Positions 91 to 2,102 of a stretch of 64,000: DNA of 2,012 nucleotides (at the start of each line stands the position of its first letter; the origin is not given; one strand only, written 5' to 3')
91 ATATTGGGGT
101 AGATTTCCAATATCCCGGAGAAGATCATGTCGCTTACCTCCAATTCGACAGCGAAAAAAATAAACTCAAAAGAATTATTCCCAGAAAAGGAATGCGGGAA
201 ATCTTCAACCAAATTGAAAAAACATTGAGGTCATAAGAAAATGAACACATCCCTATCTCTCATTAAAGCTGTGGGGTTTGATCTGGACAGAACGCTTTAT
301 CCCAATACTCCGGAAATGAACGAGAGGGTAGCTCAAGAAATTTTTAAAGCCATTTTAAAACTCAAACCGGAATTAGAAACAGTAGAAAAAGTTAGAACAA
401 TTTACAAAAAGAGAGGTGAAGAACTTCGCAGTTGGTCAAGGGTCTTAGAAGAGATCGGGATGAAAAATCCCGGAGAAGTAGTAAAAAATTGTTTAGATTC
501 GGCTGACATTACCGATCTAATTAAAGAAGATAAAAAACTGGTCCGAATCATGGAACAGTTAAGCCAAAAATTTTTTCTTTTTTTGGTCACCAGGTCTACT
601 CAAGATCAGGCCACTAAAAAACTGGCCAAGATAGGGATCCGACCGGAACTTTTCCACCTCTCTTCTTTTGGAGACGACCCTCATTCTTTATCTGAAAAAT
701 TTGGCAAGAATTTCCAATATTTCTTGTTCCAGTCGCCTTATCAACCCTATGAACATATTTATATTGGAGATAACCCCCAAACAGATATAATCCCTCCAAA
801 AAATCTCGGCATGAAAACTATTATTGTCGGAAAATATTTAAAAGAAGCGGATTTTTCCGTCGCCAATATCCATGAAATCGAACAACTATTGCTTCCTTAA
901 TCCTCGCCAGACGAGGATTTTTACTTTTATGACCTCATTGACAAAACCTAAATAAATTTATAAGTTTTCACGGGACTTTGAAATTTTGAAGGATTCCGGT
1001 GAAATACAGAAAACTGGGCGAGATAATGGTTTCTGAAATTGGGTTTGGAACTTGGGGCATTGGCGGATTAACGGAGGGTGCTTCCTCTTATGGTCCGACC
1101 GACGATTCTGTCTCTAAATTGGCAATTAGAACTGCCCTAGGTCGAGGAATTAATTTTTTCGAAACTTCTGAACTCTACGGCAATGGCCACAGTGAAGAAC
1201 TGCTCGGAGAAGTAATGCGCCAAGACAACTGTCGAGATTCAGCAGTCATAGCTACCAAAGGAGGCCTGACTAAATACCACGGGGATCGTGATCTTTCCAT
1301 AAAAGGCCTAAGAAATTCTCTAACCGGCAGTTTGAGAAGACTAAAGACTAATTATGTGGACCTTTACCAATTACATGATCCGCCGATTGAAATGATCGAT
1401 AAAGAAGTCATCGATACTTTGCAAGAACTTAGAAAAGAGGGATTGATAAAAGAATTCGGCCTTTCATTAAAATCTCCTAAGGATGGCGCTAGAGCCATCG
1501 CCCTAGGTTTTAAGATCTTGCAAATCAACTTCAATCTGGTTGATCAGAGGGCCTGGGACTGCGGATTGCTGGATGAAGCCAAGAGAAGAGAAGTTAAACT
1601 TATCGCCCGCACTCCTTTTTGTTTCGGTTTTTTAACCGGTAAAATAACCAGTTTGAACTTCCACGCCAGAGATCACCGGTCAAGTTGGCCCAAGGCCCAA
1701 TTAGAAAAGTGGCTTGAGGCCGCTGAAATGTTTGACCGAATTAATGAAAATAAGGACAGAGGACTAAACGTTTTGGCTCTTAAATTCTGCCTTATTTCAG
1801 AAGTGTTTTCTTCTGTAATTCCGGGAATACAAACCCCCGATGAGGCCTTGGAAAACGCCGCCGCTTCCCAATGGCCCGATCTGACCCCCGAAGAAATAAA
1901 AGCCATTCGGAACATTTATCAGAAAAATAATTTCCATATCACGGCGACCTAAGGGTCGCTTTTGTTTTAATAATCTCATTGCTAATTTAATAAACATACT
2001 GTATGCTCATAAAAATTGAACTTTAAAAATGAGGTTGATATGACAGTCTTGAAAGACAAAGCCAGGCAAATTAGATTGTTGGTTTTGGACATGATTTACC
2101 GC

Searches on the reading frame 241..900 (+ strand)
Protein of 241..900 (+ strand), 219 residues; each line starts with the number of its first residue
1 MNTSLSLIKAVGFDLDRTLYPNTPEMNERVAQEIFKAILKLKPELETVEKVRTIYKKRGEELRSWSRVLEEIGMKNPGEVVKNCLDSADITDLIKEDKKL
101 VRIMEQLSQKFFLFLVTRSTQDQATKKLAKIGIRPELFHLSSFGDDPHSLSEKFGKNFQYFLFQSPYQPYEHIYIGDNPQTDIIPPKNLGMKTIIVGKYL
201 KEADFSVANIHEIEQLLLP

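Call 18: search_protein_families(library=pfam, proteins=[window:241-900:+], max_evalue=0.0001)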
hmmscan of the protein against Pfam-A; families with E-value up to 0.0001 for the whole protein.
window:241-900:+ (219 aa): 2 families
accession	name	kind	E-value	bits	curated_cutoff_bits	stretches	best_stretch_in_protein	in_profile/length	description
PF13419.12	HAD_2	-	3.7e-08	34.1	23.8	1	13-196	3-178/178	Haloacid dehalogenase-like hydrolase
PF00702.32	Hydrolase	-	2.9e-05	25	26.4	1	8-189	1-190/191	haloacid dehalogenase-like hydrolase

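Call 77: find_encoding_contigs(protein=window:241-900:+, flank=10000, max_places=1)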
Protein window:241-900:+ (219 aa): 22 contigs read that carry it; 1 place shown.
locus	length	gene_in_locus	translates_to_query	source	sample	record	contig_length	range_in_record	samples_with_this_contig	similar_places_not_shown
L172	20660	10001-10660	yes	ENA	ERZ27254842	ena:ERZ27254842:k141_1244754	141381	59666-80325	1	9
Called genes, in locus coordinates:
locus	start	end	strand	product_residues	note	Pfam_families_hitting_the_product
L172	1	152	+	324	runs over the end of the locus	PF01073:3Beta_HSD (weak), PF01370:Epimerase, PF02719:Polysacc_synt_2, PF04321:RmlD_sub_bind (weak), PF16363:GDP_Man_Dehyd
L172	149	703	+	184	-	PF00293:NUDIX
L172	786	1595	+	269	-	PF00106:adh_short, PF08659:KR (weak), PF13561:adh_short_C2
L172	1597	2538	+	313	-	PF01073:3Beta_HSD, PF01370:Epimerase, PF02719:Polysacc_synt_2, PF04321:RmlD_sub_bind, PF13460:NAD_binding_10, PF16363:GDP_Man_Dehyd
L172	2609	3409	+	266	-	PF01370:Epimerase, PF04321:RmlD_sub_bind (weak)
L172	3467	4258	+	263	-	PF05721:PhyH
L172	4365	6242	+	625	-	PF02310:B12-binding, PF04055:Radical_SAM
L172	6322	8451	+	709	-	PF02310:B12-binding (weak), PF04055:Radical_SAM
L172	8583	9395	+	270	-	PF00106:adh_short, PF13561:adh_short_C2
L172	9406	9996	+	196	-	PF01591:6PF2K (faint), PF08433:KTI12, PF13238:AAA_18 (weak), PF13671:AAA_33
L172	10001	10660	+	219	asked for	PF13419:HAD_2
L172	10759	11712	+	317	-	PF00248:Aldo_ket_red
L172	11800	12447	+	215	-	PF00456:Transketolase_N, PF13292:DXP_synthase_N (faint), PF00676:E1_dh (weak), PF02775:TPP_enzyme_C (weak)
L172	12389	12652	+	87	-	-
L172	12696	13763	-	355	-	-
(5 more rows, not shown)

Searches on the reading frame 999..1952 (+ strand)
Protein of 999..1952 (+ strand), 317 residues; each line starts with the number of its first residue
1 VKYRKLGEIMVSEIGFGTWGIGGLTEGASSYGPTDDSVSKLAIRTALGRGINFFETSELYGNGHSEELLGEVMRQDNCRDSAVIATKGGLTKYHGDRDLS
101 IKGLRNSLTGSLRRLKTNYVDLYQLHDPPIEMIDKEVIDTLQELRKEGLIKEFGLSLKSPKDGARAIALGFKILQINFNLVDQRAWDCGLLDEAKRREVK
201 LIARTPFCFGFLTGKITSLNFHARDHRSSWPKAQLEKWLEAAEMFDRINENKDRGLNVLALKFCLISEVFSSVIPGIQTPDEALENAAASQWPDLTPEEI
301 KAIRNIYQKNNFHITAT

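Call 18: search_protein_families(library=pfam, proteins=[window:999-1952:+], max_evalue=0.0001)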
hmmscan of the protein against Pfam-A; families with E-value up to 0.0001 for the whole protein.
window:999-1952:+ (317 aa): 1 family
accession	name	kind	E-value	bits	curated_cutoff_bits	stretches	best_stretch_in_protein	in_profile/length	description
PF00248.27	Aldo_ket_red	-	5.6e-53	180.3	24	1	13-307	1-290/291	Aldo/keto reductase family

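Call 45: search_protein_families(library=ncbifam, proteins=[window:999-1952:+], max_evalue=0.00001)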
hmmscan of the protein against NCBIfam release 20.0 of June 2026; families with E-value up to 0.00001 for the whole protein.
window:999-1952:+ (317 aa): 7 families
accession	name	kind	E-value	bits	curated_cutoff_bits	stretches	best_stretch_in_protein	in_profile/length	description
NF049922.1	MethglyxlRedYdjG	equivalog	1.3e-28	100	550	1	2-308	2-322/326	NADH-dependent methylglyoxal reductase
TIGR01293.1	Kv_beta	subfamily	7.1e-17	61.4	365.4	1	1-156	1-152/319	voltage-dependent potassium channel subunit beta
NF007388.0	PRK09912.1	subfamily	2.2e-16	59.7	448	1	41-304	47-329/346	L-glyceraldehyde 3-phosphate reductase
NF007695.0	PRK10376.1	subfamily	7e-13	48.3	280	1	5-197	11-205/290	oxidoreductase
NF007912.0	PRK10625.1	equivalog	7.7e-13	48.5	415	1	12-128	9-134/346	NADP(H)-dependent aldo-keto reductase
NF008377.0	PRK11172.1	equivalog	4.1e-08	32.7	327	1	38-158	17-131/267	2,5-didehydrogluconate reductase DkgB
NF008598.0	PRK11565.1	equivalog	9.1e-08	31.5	425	1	39-156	30-138/275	2,5-didehydrogluconate reductase DkgA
